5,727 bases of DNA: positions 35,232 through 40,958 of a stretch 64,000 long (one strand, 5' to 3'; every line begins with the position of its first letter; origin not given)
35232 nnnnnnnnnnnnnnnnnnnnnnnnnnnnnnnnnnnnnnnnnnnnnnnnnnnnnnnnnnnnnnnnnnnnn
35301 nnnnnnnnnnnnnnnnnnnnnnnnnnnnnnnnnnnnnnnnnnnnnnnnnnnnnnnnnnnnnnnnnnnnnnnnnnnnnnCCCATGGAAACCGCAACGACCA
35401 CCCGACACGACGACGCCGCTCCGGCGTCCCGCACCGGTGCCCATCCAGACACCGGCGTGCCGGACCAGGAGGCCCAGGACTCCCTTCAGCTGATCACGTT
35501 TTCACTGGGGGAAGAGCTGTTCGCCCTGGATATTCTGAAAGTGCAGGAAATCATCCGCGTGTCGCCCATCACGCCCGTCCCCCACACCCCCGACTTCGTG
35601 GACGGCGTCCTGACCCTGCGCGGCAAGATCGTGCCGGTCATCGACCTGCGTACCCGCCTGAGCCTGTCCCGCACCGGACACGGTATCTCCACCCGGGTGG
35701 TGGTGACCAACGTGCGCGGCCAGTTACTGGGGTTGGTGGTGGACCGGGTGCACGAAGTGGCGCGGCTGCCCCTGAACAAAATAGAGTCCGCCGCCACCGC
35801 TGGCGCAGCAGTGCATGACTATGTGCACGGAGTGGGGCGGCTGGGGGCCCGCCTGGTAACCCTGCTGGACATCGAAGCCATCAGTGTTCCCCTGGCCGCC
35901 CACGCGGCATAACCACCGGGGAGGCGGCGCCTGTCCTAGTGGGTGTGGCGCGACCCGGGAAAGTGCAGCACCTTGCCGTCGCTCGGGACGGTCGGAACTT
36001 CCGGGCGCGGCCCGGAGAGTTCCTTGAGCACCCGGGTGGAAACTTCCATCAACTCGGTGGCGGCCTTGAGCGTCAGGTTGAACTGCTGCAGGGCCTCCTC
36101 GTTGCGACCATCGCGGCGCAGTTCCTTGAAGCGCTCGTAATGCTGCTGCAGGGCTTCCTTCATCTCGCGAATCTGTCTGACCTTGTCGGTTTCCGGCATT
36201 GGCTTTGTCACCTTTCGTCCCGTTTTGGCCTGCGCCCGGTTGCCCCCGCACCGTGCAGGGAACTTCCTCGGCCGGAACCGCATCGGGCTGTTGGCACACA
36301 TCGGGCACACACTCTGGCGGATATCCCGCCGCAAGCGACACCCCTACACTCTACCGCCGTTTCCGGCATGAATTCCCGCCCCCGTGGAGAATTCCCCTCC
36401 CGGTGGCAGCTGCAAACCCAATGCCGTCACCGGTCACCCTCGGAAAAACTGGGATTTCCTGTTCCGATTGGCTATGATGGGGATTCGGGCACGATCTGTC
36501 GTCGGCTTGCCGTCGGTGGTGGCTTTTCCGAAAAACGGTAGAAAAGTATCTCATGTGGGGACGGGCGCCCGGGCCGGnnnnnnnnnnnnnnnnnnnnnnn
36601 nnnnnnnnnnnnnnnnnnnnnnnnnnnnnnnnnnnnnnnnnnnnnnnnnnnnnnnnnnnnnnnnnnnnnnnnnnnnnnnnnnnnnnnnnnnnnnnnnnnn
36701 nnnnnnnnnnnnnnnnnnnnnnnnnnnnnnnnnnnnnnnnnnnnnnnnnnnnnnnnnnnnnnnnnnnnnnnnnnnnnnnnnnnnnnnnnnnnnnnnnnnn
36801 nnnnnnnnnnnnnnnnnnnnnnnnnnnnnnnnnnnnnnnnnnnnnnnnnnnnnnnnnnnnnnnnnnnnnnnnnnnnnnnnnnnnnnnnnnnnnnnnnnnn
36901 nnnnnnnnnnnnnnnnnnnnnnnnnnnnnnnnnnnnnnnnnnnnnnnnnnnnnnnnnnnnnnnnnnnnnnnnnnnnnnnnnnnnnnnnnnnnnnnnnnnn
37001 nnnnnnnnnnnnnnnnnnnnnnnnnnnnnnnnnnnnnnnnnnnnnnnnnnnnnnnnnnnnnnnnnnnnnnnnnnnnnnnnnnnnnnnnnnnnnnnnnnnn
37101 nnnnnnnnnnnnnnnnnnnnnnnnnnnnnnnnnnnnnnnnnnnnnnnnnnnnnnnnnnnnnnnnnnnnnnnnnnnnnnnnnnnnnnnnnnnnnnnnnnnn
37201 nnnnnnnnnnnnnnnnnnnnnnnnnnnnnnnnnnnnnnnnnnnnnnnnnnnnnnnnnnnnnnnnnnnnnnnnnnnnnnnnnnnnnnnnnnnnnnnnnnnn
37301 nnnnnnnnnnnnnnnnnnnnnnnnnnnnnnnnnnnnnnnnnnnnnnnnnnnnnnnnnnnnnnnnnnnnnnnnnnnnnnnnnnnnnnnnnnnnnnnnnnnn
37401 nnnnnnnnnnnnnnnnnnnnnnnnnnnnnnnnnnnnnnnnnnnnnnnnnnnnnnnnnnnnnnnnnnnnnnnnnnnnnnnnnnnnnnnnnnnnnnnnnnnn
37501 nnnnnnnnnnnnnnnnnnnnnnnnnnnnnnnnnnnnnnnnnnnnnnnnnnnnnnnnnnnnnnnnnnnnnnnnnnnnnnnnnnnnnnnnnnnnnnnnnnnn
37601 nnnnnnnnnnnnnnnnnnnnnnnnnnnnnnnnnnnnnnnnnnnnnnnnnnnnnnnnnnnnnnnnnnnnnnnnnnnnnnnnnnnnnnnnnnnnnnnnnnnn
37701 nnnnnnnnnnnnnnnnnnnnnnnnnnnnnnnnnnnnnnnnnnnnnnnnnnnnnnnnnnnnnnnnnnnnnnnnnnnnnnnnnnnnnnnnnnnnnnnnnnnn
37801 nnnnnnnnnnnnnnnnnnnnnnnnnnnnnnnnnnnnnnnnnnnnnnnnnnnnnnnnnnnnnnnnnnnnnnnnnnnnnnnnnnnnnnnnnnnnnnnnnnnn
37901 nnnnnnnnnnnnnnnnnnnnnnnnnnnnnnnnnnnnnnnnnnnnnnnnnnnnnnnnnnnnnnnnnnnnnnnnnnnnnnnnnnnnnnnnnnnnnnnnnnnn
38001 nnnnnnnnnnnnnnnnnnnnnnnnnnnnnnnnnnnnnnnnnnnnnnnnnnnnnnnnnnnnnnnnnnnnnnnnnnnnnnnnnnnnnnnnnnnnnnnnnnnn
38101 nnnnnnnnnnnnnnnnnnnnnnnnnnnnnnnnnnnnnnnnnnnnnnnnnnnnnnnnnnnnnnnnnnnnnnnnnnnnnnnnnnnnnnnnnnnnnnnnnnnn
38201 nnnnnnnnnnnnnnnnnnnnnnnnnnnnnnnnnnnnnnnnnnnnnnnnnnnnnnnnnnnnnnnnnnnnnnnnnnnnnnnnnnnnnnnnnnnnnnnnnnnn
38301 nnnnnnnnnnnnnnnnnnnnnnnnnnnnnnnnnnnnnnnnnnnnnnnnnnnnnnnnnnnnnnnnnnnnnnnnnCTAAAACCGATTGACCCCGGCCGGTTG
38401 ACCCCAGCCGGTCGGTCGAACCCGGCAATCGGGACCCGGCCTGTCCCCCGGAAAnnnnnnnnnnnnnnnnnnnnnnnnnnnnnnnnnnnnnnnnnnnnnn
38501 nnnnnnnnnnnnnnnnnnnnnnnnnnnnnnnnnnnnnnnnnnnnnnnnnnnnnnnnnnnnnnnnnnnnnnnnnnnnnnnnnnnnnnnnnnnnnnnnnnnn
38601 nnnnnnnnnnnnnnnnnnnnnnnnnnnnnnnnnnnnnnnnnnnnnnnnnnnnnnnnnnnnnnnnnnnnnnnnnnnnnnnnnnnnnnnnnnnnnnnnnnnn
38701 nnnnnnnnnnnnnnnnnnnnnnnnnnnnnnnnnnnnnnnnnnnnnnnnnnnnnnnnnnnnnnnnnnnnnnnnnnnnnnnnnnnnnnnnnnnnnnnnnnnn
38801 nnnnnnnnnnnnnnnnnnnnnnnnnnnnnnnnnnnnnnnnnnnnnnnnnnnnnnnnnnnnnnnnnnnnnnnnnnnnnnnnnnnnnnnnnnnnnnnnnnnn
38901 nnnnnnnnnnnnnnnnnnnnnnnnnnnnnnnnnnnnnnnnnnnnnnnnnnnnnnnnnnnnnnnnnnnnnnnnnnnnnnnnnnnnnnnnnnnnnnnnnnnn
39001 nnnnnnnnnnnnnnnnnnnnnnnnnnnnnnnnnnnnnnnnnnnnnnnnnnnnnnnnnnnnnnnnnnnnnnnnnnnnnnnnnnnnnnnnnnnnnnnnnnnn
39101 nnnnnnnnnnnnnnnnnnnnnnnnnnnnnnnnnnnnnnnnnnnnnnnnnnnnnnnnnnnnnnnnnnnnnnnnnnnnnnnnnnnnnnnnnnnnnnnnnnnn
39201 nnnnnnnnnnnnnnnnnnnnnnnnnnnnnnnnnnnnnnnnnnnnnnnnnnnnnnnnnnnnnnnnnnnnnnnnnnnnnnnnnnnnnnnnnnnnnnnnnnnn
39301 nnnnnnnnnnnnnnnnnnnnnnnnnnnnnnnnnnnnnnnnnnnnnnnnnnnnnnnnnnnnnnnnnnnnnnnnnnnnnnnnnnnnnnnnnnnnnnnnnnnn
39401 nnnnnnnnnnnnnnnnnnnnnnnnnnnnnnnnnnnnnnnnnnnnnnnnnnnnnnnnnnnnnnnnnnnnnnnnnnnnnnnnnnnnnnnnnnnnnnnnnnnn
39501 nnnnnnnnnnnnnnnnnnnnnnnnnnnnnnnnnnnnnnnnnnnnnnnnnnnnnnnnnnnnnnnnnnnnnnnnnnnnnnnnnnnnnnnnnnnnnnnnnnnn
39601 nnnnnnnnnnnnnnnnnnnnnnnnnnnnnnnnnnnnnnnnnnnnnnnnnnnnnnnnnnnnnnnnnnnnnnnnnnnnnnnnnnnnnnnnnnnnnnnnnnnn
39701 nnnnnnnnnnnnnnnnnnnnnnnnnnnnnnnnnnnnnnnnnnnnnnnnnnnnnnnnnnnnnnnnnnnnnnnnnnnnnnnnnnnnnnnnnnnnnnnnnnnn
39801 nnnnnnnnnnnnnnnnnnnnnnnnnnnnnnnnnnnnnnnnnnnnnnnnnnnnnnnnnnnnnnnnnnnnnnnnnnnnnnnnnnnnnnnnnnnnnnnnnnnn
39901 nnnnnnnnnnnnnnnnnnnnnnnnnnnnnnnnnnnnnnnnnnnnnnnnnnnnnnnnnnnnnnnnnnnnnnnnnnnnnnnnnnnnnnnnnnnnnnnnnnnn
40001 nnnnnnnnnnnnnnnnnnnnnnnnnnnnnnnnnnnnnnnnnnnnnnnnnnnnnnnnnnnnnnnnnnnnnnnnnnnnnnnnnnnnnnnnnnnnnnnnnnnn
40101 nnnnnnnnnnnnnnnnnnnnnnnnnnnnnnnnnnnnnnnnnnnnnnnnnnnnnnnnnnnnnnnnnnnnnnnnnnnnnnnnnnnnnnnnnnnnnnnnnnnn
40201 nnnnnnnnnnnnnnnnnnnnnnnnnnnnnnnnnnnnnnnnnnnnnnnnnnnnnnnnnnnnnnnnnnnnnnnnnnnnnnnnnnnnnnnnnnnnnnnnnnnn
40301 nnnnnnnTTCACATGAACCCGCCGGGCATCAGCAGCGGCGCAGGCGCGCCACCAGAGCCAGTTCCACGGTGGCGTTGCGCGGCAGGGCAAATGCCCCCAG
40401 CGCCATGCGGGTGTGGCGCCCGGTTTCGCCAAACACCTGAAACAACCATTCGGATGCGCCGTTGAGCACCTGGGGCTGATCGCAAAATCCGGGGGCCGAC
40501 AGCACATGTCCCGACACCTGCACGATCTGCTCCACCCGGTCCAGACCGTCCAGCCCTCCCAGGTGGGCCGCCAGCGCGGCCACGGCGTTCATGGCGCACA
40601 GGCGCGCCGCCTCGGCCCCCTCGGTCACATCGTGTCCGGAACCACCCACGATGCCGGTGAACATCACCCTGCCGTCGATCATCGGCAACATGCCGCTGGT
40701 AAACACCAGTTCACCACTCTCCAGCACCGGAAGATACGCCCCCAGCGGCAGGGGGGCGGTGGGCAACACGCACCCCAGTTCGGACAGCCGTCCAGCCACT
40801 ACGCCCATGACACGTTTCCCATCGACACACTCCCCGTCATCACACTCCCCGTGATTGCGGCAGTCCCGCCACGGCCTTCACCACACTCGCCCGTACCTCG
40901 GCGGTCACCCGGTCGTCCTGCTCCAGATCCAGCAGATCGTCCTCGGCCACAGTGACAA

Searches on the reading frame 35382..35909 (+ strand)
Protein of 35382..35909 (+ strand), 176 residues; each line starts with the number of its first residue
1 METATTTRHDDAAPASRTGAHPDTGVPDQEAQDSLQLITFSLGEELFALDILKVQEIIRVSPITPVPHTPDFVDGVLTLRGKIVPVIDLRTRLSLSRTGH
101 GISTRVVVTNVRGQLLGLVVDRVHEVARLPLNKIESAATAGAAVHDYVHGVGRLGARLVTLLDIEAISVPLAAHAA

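Call 7: search_protein_families(library=pfam, proteins=[window:35382-35909:+], max_evalue=0.001)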
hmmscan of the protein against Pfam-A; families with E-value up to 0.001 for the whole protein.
window:35382-35909:+ (176 aa): 1 family
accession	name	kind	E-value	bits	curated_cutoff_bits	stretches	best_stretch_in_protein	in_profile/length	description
PF01584.24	CheW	-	8.7e-40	136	23.5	1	36-167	1-133/138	CheW-like domain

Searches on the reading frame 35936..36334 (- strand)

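Call 41: search_protein_families(library=ncbifam, proteins=[window:35936-36334:-], max_evalue=1)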
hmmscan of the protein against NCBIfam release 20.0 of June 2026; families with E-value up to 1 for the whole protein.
window:35936-36334:- (132 aa): 1 family
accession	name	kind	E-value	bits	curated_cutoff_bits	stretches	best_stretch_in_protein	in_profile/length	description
NF010702.0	PRK14102.1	equivalog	0.17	12.2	115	0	41-71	50-80/108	nitrogenase-stabilizing/protective protein NifW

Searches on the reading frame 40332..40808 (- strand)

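Call 40: search_protein_families(library=pfam, proteins=[window:40332-40808:-], max_evalue=0.01)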
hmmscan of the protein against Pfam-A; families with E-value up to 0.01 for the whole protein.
window:40332-40808:- (159 aa): 2 families
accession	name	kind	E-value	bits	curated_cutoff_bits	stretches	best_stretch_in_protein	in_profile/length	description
PF14588.11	YjgF_endoribonc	-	4.2e-21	75.7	35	1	7-154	3-146/148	YjgF/chorismate_mutase-like, putative endoribonuclease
PF01042.26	Ribonuc_L-PSP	-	2.4e-07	31.2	27.3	1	17-155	3-120/121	Endoribonuclease L-PSP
